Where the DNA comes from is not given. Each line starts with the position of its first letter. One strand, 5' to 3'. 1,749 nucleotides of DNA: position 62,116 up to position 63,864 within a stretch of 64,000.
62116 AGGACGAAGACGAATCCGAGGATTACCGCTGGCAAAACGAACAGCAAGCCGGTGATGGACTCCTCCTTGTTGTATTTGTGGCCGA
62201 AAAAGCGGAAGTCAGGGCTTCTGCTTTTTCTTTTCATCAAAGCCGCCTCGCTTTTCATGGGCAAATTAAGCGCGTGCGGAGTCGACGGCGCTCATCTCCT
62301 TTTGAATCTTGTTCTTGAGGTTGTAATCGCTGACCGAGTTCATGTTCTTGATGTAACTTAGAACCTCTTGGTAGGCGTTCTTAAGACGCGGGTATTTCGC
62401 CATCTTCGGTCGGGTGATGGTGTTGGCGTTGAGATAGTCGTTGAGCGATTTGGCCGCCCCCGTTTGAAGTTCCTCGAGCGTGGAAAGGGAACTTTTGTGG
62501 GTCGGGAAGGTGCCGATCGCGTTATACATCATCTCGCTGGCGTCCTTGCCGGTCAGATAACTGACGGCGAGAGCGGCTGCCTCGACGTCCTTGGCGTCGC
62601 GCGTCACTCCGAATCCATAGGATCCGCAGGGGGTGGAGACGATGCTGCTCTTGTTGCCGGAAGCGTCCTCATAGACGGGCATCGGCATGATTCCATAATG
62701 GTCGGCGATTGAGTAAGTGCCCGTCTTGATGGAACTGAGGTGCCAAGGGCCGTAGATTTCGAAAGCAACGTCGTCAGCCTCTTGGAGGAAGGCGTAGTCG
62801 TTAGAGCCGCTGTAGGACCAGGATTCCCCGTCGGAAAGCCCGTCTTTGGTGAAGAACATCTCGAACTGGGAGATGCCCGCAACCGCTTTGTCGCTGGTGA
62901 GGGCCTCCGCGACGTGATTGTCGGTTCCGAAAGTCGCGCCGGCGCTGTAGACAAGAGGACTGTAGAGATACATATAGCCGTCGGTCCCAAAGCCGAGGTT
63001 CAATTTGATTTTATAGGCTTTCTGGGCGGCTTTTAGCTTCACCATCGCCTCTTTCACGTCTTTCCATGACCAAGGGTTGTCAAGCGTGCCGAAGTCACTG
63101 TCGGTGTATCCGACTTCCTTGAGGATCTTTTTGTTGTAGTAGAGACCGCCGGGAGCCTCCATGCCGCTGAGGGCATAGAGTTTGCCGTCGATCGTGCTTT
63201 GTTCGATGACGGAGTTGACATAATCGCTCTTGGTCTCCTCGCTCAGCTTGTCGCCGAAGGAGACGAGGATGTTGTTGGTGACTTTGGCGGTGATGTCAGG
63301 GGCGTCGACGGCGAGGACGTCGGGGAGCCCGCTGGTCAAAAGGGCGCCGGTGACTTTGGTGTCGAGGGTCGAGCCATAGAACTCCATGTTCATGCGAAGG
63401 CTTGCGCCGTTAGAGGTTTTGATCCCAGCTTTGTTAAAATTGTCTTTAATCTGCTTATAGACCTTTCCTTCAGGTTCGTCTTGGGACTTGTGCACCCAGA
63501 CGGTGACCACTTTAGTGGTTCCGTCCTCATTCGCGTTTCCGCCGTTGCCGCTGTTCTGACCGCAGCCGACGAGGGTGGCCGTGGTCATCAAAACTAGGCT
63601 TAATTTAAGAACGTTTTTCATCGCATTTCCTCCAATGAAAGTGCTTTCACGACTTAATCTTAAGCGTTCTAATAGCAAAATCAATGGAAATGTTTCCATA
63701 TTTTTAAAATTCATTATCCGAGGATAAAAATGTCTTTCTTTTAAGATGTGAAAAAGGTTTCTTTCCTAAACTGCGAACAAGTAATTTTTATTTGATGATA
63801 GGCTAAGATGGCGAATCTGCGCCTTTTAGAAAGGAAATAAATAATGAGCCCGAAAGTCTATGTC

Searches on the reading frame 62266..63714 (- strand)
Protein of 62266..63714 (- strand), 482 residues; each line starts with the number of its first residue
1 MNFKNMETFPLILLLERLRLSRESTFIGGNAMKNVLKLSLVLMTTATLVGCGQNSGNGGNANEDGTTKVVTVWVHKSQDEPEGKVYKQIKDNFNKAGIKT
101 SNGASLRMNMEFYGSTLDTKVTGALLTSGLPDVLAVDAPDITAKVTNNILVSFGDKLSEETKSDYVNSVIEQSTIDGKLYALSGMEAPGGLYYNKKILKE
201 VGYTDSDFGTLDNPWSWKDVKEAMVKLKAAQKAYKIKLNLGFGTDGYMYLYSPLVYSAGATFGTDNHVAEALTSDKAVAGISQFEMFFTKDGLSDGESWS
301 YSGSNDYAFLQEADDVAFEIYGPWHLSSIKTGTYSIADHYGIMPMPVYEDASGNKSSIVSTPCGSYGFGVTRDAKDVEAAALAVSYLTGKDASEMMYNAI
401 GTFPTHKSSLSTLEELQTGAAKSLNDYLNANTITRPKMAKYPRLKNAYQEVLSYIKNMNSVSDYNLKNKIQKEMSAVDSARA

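Call 3: search_protein_families(library=pfam, proteins=[window:62266-63714:-], max_evalue=0.01)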
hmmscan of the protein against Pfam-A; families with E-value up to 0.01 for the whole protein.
window:62266-63714:- (482 aa): 1 family
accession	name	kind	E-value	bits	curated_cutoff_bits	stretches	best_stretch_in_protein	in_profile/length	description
PF01547.30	SBP_bac_1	-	5.4e-23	82.9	26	1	114-392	33-305/307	Bacterial extracellular solute-binding protein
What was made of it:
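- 62266..63621 (-): ABC sugar-binding lipoprotein. The likely true start is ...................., preceded by GGAGG. Pfam SBP_bac_1 E 5e-23 (call 3).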

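Call 64: search_solved_structures(query=window:62266-63621:-, max_evalue=0.001)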
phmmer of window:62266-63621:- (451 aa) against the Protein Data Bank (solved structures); distinct sequences matched with E-value up to 0.001: 14.
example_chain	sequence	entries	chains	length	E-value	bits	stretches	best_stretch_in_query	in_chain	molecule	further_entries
4qrz_A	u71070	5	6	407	1e-08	37.8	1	90-420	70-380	ABC-TYPE SUGAR TRANSPORTER | ABC transporter, substrate binding protein (Sugar)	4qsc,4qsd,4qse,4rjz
6q5g_A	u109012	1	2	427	2e-08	36.9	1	19-380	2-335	Sugar ABC transporter substrate-binding protein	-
6h0h_A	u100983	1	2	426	2.8e-08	36.3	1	20-380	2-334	Probable solute binding protein of ABC transporter system for sugars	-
3jzj_A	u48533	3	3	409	2.2e-07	33.4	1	39-377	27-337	Acarbose/maltose binding protein GacH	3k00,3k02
3k01_A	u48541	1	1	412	2.5e-07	33.2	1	39-377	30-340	Acarbose/maltose binding protein GacH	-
7ehp_A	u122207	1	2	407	7.4e-07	31.7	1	139-380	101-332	chitin oligosaccahride binding protein NagB1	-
3zkk_A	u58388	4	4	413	9.9e-07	31.2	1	27-175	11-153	XOS BINDING PROTEIN | PUTATIVE SUGAR TRANSPORTER SOLUTE-BINDING PROTEIN | SUGAR TRANSPORTER SOLUTE-BINDING PROTEIN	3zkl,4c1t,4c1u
6dtq_A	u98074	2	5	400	1.4e-06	30.7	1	133-442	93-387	maltose-binding protein MalE3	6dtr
8art_A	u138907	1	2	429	1.8e-06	30.4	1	16-413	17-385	Putative secreted maltose-binding protein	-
7nbz_A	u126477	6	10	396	3.1e-06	29.6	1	127-377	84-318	Sulfoquinovosyl binding protein | Sulfoquinovosyl glycerol-binding protein SmoF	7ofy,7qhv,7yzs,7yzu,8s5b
6lce_A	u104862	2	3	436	4.3e-05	25.9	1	20-384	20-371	ABC transporter substrate binding component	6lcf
5tu0_A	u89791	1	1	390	0.0001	24.6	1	129-400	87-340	Lmo2125 protein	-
7bvt_A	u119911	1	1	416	0.00026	23.3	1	34-269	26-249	Hypothetical sugar ABC-transporter sugar binding protein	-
5ci5_A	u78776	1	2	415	0.00055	22.2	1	161-419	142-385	Extracellular solute-binding protein family 1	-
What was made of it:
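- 62266..63621 (-): No close solved homologue (call 64).
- Tried and rejected: The binding protein has no close solved relative, so no specificity could be inferred (call 64).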
